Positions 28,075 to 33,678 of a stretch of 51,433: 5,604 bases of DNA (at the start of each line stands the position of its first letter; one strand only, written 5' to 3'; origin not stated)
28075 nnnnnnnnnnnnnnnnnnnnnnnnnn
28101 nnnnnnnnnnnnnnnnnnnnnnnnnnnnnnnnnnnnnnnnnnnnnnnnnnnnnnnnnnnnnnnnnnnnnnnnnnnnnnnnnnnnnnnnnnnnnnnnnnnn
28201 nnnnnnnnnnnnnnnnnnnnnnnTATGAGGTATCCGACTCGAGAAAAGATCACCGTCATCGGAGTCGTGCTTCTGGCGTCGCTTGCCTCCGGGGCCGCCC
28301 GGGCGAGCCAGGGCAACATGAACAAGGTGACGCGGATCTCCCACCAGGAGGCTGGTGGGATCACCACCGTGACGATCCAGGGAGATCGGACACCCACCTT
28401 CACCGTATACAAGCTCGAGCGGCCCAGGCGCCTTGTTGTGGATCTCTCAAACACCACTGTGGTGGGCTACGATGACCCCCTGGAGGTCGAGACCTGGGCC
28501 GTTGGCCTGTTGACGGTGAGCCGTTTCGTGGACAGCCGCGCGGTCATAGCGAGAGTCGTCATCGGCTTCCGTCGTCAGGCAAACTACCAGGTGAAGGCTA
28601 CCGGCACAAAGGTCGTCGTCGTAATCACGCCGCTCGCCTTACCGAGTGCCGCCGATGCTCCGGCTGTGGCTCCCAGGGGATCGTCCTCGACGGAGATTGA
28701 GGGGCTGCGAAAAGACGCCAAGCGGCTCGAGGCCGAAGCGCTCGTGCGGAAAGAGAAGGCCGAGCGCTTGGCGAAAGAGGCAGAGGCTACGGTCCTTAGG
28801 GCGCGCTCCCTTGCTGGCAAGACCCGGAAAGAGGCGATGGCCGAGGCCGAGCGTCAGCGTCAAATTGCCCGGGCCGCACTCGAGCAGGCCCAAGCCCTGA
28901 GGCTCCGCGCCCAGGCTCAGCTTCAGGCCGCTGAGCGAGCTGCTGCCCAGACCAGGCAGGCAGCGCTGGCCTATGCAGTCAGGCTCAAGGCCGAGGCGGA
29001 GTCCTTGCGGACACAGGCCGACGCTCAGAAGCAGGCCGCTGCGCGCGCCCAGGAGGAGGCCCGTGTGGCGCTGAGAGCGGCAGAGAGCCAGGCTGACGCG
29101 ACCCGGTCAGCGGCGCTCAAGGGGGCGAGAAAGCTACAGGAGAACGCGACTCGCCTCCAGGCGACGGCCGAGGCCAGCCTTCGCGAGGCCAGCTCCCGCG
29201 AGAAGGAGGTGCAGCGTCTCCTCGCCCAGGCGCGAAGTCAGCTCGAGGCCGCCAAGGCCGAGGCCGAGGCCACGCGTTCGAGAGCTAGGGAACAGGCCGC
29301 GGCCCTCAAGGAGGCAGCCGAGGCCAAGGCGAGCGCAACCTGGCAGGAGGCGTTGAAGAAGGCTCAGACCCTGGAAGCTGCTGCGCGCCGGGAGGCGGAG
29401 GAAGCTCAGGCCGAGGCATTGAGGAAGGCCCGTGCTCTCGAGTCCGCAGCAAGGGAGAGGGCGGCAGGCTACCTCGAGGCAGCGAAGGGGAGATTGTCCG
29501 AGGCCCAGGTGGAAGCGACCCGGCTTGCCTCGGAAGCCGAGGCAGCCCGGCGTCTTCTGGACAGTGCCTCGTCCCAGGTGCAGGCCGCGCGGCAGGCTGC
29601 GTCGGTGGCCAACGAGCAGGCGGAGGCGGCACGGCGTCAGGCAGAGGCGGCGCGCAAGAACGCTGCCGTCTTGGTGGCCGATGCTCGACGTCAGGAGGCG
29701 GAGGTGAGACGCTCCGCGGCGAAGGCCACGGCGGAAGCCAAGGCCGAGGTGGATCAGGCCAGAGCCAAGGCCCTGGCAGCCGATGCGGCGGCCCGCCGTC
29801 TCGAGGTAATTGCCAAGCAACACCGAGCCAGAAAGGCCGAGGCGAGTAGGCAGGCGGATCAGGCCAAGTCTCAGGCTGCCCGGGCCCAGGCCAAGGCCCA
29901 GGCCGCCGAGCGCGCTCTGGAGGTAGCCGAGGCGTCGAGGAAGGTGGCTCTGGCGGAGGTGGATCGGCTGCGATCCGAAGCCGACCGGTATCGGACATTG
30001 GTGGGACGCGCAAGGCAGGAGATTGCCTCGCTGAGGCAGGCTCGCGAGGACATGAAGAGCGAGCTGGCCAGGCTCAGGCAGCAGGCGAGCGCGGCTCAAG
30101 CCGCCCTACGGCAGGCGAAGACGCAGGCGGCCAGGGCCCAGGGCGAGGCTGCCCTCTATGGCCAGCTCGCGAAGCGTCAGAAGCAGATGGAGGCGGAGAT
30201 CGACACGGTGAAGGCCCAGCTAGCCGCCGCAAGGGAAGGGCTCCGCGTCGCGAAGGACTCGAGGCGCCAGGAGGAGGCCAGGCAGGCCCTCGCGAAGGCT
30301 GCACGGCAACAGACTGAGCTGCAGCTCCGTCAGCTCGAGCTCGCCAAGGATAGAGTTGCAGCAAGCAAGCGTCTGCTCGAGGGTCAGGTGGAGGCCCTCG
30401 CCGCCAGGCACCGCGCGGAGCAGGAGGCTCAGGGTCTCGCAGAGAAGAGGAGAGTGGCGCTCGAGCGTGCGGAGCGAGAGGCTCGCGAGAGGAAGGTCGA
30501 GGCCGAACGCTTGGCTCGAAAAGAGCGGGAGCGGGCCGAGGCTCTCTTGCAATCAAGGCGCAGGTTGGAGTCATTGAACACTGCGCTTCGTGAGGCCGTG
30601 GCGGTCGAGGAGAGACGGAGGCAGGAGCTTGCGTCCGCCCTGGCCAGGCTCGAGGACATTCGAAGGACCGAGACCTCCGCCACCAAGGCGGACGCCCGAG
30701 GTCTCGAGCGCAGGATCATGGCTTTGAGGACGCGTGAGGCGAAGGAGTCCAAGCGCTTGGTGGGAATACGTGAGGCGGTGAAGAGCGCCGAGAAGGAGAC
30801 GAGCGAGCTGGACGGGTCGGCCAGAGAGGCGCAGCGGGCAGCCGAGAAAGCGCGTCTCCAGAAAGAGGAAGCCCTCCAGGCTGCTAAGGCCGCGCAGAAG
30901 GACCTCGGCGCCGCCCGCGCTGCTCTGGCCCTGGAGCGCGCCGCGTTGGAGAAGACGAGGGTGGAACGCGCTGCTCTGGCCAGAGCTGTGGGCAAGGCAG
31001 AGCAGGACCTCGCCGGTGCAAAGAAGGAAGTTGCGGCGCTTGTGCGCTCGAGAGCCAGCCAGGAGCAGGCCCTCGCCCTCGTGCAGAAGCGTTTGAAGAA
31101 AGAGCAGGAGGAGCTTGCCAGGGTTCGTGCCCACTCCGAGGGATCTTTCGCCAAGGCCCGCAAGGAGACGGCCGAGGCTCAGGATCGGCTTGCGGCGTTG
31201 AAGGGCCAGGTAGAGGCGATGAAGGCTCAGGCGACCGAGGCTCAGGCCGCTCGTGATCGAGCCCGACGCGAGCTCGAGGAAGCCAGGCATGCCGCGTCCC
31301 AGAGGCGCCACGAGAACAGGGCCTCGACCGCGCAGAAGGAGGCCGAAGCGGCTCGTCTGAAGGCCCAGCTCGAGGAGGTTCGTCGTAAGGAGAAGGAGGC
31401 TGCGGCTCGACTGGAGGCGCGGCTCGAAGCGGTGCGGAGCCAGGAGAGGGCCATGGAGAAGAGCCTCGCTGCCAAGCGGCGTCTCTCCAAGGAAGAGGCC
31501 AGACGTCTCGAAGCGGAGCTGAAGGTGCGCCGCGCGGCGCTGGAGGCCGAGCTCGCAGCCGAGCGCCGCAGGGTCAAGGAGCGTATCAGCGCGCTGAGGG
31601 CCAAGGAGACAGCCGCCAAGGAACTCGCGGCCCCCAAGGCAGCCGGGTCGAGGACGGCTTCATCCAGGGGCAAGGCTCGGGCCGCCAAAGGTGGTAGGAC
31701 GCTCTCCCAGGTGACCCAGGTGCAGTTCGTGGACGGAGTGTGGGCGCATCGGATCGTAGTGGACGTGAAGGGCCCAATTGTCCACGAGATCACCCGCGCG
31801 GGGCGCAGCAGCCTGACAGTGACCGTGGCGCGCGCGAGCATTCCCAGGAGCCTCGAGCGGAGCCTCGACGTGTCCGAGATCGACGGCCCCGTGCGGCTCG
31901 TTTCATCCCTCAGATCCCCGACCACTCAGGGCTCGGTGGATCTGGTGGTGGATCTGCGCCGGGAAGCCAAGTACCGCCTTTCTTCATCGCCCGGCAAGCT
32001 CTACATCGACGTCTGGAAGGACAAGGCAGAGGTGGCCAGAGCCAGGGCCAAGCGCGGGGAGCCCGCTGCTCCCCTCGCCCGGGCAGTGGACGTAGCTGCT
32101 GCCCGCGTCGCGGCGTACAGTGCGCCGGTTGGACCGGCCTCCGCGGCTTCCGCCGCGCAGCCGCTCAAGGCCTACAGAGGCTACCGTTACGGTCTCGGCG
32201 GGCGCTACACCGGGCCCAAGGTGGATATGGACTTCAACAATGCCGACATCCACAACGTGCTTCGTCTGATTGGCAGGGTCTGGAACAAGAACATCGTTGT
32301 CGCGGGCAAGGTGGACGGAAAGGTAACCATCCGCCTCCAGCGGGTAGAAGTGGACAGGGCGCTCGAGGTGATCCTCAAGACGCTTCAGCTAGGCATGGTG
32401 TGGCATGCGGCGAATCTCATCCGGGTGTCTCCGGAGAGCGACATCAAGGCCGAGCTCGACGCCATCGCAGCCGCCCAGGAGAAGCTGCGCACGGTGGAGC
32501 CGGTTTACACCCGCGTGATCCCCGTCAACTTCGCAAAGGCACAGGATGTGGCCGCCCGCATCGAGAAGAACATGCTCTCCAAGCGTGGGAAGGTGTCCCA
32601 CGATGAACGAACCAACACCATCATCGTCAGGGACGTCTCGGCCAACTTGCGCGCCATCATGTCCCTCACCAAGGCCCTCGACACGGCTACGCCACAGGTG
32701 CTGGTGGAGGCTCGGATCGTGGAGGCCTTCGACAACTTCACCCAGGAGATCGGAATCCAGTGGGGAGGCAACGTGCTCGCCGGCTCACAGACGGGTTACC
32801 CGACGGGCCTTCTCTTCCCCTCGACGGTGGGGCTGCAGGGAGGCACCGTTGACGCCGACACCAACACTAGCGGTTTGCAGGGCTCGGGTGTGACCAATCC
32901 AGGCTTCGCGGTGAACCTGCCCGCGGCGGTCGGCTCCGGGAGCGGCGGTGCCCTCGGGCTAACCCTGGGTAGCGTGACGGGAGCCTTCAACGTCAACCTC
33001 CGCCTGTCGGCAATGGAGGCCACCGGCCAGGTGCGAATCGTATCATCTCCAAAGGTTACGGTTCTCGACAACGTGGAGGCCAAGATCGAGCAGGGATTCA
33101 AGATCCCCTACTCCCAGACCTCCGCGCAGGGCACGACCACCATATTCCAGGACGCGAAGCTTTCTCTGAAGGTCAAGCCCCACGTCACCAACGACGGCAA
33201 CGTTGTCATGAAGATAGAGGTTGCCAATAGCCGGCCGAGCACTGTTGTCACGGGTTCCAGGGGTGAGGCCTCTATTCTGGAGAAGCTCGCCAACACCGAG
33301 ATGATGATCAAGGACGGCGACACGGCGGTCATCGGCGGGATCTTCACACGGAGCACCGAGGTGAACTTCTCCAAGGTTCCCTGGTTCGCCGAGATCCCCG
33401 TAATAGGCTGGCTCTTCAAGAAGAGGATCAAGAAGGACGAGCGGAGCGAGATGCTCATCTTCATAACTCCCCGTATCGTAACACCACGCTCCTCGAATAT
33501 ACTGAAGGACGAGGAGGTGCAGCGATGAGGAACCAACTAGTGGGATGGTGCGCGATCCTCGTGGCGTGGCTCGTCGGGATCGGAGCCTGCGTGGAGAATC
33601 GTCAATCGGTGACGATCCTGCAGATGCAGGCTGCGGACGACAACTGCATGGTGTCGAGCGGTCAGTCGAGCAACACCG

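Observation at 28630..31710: Giant PilQ: ~1000-aa Ala/Glu/Arg/Lys/Gln coiled-coil-like insert between two AMIN-like domains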

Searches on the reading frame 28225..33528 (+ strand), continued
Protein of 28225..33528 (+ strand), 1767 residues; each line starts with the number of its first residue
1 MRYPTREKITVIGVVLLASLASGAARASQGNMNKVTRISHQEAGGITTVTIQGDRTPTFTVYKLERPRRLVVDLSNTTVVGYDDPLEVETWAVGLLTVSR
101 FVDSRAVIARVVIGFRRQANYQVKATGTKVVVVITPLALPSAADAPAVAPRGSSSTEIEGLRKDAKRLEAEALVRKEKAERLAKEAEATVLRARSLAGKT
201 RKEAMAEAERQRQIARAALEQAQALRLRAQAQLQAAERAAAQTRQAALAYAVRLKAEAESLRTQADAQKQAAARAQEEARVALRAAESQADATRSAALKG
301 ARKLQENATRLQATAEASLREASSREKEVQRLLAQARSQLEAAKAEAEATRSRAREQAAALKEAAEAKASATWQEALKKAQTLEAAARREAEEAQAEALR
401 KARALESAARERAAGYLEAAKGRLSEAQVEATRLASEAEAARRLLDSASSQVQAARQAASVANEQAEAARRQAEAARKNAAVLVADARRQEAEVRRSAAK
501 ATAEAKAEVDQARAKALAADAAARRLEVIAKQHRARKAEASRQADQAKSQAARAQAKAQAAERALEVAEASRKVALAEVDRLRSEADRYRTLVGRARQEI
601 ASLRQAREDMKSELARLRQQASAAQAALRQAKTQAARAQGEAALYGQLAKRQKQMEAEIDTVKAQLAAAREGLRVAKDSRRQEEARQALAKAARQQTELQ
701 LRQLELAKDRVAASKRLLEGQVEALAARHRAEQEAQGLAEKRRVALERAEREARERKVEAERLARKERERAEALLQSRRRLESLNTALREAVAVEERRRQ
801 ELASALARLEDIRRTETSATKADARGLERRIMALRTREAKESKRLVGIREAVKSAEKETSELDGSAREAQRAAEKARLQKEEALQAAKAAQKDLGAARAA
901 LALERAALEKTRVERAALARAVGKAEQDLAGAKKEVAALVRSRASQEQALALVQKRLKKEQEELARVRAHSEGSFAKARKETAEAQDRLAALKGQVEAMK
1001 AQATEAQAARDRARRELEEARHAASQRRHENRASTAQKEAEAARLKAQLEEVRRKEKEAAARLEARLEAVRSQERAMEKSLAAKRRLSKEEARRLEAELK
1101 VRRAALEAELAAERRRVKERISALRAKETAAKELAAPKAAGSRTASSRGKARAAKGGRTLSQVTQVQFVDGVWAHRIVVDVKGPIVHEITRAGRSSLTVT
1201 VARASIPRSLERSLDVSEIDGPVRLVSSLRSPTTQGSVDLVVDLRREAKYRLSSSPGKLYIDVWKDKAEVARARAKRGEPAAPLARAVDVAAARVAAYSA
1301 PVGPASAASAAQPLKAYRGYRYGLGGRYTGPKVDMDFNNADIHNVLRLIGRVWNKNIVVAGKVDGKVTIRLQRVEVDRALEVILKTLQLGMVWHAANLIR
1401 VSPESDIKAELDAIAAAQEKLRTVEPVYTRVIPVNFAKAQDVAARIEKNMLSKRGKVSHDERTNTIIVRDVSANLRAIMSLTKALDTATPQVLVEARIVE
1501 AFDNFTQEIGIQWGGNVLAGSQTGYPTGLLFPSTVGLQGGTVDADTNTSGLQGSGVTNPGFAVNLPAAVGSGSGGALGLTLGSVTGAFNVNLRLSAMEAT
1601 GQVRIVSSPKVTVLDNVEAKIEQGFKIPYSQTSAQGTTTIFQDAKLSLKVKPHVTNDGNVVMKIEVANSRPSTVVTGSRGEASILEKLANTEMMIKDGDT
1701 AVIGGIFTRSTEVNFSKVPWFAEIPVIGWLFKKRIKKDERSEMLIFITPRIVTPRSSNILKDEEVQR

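Call 19: find_encoding_contigs(protein=P0121, flank=10000, max_places=3)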
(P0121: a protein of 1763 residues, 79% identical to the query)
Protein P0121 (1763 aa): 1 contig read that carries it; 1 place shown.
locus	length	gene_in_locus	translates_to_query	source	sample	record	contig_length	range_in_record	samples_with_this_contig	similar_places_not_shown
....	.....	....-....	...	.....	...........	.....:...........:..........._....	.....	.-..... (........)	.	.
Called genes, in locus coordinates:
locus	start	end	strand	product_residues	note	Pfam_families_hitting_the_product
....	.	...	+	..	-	?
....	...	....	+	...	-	-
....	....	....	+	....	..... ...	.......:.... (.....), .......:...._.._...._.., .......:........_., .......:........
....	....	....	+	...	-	-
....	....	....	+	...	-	-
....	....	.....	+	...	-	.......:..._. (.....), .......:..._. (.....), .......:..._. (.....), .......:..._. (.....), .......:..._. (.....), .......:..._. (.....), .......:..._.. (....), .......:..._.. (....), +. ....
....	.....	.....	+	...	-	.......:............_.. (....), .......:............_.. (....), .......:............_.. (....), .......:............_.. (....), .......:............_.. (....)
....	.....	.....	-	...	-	?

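Call 73: list_cluster_members(proteins=[P0148, P0168, P0121, P0122, P0123, P0208, P0141, P0129])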
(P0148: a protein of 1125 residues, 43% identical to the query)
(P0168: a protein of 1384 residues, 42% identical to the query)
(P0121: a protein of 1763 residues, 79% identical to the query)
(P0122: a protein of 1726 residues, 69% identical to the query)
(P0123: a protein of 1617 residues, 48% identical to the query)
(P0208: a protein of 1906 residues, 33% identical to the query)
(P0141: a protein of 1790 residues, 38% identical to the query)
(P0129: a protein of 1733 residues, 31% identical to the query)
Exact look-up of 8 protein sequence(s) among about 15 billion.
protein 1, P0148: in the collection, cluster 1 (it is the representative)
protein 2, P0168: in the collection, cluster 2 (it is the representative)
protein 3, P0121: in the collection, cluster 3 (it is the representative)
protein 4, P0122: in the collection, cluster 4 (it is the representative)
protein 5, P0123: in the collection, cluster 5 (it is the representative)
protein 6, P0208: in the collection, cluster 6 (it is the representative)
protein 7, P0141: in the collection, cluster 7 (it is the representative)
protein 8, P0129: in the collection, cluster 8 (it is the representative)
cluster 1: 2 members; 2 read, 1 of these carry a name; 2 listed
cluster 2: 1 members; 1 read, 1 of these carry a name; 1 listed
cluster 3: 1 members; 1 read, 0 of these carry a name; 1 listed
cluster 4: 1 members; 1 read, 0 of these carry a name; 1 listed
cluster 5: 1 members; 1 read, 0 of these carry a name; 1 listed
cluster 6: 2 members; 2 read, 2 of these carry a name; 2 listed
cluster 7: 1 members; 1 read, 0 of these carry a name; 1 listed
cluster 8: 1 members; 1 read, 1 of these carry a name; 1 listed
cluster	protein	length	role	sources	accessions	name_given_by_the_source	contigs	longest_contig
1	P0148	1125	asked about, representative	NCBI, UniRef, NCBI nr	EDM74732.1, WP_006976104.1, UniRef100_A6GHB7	type IV pilus secretin PilQ [Plesiocystis pacifica SIR-1] | Type IV pilus secretin PilQ n=1 Tax=Plesiocystis pacifica SIR-1 TaxID=391625 ... | type IV pilus secretin PilQ [Plesiocystis pacifica]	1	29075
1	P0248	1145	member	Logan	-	-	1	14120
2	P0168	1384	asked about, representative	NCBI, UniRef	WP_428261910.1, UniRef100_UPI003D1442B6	type IV pilus secretin PilQ [Haliangium sp.] | type IV pilus secretin PilQ n=1 Tax=Haliangium sp. TaxID=2663208 RepID=UPI003D1442B6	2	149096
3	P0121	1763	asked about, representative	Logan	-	-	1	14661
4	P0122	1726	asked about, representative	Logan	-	-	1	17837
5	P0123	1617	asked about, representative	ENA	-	-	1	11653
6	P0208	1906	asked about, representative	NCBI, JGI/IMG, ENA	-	type IV pilus assembly protein PilQ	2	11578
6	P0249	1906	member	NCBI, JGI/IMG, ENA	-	type IV pilus assembly protein PilQ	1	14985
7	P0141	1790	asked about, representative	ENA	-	-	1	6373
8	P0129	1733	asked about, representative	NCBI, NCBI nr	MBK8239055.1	MAG: type IV pilus secretin PilQ [Deltaproteobacteria bacterium] | type IV pilus secretin PilQ [Deltaproteobacteria bacterium]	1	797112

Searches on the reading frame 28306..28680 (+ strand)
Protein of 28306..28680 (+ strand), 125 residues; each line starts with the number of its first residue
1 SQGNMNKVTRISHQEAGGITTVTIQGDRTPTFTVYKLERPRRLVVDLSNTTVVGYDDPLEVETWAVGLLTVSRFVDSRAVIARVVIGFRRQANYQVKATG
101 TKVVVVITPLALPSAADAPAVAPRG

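Call 74: search_protein_families(library=pfam, proteins=[window:28306-28680:+], max_evalue=0.01)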
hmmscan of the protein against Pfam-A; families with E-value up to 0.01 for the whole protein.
window:28306-28680:+ (125 aa): 2 families
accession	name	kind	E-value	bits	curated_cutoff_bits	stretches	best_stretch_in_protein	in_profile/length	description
PF11741.13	AMIN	-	5.9e-06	26.7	20.5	1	15-105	6-99/101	AMIN domain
PF24837.1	AMIN-like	-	0.00071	20.1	27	0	18-48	98-128/129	AMIN-like domain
